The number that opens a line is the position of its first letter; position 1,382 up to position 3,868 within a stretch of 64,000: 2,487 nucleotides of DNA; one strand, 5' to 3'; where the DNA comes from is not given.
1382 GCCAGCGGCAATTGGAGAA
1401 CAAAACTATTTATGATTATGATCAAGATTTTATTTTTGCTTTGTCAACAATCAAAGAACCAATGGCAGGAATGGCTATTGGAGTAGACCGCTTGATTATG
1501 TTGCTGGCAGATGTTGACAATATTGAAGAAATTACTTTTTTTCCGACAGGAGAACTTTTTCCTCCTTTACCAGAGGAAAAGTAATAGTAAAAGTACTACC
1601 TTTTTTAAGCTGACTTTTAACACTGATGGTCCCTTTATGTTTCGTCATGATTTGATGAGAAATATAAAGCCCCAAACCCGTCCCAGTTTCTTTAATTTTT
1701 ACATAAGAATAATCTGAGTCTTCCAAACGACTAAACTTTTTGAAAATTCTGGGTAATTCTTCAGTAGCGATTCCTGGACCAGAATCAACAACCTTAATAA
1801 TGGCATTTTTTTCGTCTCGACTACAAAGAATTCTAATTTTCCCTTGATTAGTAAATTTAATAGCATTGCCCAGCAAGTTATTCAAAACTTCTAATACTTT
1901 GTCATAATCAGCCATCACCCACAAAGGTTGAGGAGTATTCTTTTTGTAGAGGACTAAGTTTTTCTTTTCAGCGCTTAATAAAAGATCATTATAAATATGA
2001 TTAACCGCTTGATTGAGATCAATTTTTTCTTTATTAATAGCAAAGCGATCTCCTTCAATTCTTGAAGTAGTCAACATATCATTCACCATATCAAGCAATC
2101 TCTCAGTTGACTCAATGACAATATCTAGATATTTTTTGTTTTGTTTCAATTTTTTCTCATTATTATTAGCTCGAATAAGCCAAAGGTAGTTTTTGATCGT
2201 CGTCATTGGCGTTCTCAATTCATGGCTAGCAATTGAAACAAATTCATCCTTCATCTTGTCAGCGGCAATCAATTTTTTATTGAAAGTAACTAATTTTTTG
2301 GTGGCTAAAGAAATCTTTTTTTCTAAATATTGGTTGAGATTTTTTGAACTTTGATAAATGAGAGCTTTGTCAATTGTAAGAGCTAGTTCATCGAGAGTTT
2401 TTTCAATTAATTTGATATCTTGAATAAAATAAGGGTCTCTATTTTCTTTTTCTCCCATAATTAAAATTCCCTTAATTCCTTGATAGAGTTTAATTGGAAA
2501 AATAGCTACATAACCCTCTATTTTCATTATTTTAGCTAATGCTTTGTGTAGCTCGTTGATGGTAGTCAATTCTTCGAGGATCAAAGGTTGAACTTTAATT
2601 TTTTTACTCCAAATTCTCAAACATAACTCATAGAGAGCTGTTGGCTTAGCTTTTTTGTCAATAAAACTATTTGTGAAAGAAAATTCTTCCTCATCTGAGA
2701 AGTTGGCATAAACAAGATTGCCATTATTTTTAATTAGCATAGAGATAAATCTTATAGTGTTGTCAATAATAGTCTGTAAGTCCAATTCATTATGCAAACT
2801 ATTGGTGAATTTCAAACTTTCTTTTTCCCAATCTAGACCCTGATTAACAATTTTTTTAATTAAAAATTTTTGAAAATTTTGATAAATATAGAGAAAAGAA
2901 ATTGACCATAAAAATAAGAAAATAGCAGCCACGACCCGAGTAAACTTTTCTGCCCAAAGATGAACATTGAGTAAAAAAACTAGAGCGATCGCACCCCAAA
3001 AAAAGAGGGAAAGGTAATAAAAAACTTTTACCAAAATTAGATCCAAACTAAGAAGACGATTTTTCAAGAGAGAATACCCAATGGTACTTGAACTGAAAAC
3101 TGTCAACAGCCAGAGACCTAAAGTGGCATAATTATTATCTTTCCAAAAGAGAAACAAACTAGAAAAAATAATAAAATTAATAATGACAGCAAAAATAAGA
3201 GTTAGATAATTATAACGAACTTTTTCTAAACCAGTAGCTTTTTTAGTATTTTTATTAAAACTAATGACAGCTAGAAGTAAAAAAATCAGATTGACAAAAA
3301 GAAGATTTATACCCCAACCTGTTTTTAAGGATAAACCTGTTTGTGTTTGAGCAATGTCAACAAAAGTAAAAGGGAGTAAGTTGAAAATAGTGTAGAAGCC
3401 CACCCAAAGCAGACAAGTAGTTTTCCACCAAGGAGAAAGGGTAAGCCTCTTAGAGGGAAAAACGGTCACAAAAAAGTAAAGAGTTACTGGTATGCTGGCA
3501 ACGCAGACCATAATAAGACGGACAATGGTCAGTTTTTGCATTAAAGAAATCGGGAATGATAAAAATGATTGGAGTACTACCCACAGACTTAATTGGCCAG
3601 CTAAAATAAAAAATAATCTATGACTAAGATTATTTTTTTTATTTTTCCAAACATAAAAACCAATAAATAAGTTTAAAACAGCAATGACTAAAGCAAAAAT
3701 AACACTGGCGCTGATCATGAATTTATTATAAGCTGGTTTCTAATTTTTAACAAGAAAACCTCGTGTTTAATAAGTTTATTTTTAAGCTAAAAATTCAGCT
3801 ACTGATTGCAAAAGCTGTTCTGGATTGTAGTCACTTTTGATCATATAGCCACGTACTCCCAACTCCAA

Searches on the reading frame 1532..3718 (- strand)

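Call 87: search_protein_families(library=pfam, proteins=[window:1532-3718:-], max_evalue=0.001)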
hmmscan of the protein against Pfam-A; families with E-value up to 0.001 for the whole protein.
window:1532-3718:- (728 aa): 3 families
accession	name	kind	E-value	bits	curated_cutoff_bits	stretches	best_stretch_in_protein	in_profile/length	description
PF02518.31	HATPase_c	-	5.6e-27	94.8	26.4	1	604-716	2-109/111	Histidine kinase-, DNA gyrase B-, and HSP90-like ATPase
PF00512.31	HisKA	-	6.4e-17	61.8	26.9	1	489-555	1-64/66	His Kinase A (phospho-acceptor) domain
PF16927.11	HisKA_7TM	-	2.8e-06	27.8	28.6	1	10-224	3-221/224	N-terminal 7TM region of histidine kinase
